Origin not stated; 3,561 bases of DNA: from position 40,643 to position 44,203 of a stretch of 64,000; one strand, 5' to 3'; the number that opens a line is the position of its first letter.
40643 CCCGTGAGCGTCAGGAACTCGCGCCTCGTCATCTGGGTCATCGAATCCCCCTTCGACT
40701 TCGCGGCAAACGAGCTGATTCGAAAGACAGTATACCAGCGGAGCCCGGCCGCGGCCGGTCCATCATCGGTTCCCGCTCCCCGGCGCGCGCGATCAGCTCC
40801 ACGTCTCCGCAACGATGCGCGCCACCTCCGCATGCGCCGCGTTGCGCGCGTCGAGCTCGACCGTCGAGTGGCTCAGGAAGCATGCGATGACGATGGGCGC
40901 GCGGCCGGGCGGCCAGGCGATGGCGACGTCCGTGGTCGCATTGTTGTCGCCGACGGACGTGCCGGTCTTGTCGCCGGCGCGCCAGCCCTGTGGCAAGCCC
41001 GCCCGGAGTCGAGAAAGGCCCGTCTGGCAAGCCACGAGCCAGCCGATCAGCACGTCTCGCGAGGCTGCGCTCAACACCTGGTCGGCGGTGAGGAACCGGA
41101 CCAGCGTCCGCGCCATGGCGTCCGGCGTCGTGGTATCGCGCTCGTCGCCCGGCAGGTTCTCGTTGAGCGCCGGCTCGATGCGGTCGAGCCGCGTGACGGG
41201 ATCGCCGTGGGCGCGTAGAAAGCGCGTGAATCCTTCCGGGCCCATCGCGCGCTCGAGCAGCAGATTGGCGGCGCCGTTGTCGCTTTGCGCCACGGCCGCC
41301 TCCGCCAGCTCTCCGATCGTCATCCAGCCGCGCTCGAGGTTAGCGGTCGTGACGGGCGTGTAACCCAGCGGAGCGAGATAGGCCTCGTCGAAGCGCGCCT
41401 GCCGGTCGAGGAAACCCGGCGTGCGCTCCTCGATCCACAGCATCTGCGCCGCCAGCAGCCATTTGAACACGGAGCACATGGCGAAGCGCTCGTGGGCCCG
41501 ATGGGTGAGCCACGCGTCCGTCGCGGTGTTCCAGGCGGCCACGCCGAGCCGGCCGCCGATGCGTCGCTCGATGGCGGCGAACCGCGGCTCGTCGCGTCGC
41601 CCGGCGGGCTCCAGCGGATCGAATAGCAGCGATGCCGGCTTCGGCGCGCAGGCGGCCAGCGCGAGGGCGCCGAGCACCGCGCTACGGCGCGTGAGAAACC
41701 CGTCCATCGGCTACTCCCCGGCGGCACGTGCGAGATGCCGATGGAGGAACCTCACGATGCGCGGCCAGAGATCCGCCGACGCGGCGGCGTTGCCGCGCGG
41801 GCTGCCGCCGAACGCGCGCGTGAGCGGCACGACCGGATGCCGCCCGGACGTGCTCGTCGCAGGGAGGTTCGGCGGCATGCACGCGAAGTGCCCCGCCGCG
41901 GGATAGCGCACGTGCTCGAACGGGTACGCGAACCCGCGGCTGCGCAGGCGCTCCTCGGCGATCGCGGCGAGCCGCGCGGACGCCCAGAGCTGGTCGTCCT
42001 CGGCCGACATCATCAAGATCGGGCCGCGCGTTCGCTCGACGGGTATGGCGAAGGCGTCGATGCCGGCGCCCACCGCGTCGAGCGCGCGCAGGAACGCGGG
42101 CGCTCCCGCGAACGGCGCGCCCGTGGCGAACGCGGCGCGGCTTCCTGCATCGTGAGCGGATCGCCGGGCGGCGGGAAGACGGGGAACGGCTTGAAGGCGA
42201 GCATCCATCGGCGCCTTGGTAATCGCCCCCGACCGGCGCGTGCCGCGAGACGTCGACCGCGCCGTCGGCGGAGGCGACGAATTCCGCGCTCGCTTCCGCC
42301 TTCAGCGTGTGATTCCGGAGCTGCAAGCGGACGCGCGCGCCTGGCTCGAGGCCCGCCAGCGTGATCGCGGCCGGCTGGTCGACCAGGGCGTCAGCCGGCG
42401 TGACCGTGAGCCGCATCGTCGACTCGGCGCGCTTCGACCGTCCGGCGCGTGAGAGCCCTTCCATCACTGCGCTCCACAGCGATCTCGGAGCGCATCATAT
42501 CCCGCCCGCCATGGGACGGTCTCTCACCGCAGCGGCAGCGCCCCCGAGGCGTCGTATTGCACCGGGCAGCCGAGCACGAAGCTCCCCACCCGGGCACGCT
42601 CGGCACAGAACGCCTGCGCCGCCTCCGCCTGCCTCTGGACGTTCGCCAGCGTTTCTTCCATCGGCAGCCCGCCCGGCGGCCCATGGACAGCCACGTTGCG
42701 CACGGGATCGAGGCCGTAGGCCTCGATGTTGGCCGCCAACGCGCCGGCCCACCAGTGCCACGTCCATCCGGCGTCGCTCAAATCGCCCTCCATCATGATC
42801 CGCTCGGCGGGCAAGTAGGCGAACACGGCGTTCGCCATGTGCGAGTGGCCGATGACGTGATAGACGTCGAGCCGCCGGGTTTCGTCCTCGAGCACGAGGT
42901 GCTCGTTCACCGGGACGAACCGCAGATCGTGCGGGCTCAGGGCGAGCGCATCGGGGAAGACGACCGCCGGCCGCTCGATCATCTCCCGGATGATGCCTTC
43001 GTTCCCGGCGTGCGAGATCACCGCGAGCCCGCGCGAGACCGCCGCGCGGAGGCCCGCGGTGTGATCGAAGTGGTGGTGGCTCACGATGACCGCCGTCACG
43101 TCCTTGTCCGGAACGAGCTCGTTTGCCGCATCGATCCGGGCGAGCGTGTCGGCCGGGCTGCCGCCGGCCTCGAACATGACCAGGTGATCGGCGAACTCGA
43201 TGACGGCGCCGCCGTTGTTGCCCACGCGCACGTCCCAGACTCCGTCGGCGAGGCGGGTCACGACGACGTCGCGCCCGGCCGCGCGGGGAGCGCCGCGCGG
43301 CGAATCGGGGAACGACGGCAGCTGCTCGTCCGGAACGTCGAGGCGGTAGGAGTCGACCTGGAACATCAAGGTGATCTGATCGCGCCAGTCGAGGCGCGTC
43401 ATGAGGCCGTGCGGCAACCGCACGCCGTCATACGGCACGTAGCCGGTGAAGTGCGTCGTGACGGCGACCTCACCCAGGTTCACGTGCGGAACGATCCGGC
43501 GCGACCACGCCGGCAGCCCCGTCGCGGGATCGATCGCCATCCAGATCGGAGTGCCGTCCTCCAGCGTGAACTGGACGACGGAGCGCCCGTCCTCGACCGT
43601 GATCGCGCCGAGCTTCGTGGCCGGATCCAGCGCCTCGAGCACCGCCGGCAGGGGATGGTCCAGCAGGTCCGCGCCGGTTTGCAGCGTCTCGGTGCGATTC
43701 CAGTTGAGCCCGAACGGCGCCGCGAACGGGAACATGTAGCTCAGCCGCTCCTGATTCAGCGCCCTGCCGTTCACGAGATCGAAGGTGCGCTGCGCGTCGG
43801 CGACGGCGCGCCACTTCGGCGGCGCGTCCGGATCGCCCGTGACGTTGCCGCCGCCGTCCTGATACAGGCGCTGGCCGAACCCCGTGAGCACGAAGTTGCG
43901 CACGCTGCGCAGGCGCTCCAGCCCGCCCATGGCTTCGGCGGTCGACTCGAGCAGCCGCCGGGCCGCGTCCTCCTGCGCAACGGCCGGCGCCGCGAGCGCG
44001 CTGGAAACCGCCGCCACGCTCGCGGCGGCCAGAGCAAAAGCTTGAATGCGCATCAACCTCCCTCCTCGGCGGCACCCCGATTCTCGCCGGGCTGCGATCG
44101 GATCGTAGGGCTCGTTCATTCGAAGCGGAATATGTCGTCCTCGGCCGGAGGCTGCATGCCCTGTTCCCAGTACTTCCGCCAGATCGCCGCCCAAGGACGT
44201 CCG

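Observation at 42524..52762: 10-kb co-oriented array mixing the module with three MBL-fold hydrolases and a LysR regulator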

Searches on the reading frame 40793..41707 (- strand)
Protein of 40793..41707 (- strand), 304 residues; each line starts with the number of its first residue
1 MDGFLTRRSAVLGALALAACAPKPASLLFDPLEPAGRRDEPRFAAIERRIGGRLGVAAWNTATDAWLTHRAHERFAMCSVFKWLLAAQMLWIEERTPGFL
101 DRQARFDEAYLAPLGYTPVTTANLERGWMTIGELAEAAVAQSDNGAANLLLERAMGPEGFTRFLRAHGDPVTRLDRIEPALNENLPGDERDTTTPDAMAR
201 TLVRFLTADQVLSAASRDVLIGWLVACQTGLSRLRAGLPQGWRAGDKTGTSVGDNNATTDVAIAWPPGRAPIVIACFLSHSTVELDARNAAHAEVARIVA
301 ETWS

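Call 78: search_protein_families(library=pfam, proteins=[window:40793-41707:-], max_evalue=1)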
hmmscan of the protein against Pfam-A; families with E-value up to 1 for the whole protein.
window:40793-41707:- (304 aa): 2 families
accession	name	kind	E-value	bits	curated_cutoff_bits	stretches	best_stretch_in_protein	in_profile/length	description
PF13354.11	Beta-lactamase2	-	5.8e-31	107.9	22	1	55-277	1-213/214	Beta-lactamase enzyme family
PF00144.29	Beta-lactamase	-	5e-18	65.8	27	1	45-250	3-279/329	Beta-lactamase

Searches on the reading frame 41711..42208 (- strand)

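Call 78: search_protein_families(library=pfam, proteins=[window:41711-42208:-], max_evalue=1)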
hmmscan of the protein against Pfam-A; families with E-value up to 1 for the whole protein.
window:41711-42208:- (165 aa): 2 families
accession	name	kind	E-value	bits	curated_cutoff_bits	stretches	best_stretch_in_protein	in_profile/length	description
PF08840.17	BAAT_C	-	1.8e-22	80.9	20.9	1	54-160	106-209/210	BAAT / Acyl-CoA thioester hydrolase C terminal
PF01738.24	DLH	-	0.083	12.9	21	1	56-158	138-216/217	Dienelactone hydrolase family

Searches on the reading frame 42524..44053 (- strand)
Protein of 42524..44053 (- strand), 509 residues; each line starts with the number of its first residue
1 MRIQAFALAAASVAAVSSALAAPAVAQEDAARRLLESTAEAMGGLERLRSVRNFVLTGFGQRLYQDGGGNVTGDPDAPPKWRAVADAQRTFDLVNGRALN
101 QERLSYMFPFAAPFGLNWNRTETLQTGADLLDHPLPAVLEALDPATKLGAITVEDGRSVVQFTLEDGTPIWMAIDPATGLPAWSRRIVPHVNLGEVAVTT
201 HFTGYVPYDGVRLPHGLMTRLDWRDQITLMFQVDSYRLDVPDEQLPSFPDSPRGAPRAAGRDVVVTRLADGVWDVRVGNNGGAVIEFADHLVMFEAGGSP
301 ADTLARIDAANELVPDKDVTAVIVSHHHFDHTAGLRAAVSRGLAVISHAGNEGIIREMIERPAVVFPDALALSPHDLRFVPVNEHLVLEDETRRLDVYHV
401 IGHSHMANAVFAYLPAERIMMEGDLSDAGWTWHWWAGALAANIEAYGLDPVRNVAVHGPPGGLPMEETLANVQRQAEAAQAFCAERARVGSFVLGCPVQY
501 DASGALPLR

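Call 3: search_protein_families(library=pfam, proteins=[window:42524-44053:-], max_evalue=0.01)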
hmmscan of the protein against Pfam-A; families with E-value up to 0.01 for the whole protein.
window:42524-44053:- (509 aa): 2 families
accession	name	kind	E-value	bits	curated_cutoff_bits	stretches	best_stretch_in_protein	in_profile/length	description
PF00753.33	Lactamase_B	-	2e-10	41.4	22.7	1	284-407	10-134/196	Metallo-beta-lactamase superfamily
PF12706.13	Lactamase_B_2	-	0.0016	18.5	27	1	317-350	29-65/200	Beta-lactamase superfamily domain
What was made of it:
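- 42524..44053 (-): MBL_C: secreted MBL-fold hydrolase (HHHFDH) with an unassigned N-terminal domain of about 250 aa. Lactamase_B scores 41.4 bits over residues 284-407 (call 3).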

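Call 4: search_protein_families(library=ncbifam, proteins=[window:42524-44053:-], max_evalue=0.01)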
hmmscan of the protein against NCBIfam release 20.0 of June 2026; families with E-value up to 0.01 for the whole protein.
window:42524-44053:- (509 aa): 6 families
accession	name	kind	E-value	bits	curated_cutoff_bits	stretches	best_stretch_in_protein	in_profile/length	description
NF033088.2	bla_subclass_B1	equivalog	7.3e-06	25.8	200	1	277-423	29-157/217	subclass B1 metallo-beta-lactamase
NF012229.1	bla_class_B_core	domain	0.00026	21.2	100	1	284-360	19-93/139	metallo-beta-lactamase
TIGR04559.1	SoxH_rel_PQQ_2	hypoth_equivalog_domain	0.00038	19.9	280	1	288-354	38-103/283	quinoprotein relay system zinc metallohydrolase 2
NF000805.0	PRK00055.2-3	equivalog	0.0044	16.3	416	0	263-341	6-78/307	ribonuclease Z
NF047974.1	blaCOR_B1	exception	0.0051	16.1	450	1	261-349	35-128/245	COR family subclass B1 metallo-beta-lactamase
NF047975.1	blaPYX_B1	exception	0.0096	15.3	473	1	261-350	36-132/245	PYX family subclass B1 metallo-beta-lactamase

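Call 35: search_solved_structures(query=window:42524-44053:-, max_evalue=0.01, show_alignments=2)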
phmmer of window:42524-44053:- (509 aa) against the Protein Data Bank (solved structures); distinct sequences matched with E-value up to 0.01: 1.
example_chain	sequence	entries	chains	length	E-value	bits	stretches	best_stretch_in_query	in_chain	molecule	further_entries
4nur_A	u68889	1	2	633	0.0057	18.6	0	268-341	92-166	PSdsA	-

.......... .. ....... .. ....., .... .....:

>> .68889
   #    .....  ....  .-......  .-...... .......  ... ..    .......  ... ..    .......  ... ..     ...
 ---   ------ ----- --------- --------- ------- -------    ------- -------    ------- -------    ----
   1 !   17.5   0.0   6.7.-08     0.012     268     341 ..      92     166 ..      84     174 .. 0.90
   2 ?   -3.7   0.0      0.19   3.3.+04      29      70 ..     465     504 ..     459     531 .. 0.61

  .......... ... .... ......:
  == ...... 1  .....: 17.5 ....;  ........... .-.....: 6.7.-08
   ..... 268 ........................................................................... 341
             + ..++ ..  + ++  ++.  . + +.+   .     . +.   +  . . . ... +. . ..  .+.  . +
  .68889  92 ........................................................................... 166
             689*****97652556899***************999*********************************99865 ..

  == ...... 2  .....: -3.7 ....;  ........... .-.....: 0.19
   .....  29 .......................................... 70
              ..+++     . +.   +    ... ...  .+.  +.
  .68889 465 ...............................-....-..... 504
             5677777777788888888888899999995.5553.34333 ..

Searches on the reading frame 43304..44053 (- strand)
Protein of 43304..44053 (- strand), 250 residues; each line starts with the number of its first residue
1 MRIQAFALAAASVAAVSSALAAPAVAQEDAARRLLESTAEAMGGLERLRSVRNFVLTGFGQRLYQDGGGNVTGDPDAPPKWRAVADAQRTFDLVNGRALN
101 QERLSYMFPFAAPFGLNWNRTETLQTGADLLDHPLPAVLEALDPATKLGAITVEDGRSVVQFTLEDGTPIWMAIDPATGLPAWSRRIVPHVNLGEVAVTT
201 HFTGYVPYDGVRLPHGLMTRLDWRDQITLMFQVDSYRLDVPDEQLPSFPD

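Call 78: search_protein_families(library=pfam, proteins=[window:43304-44053:-], max_evalue=1)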
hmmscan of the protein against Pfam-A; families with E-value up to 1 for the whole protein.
window:43304-44053:- (250 aa): 0 families
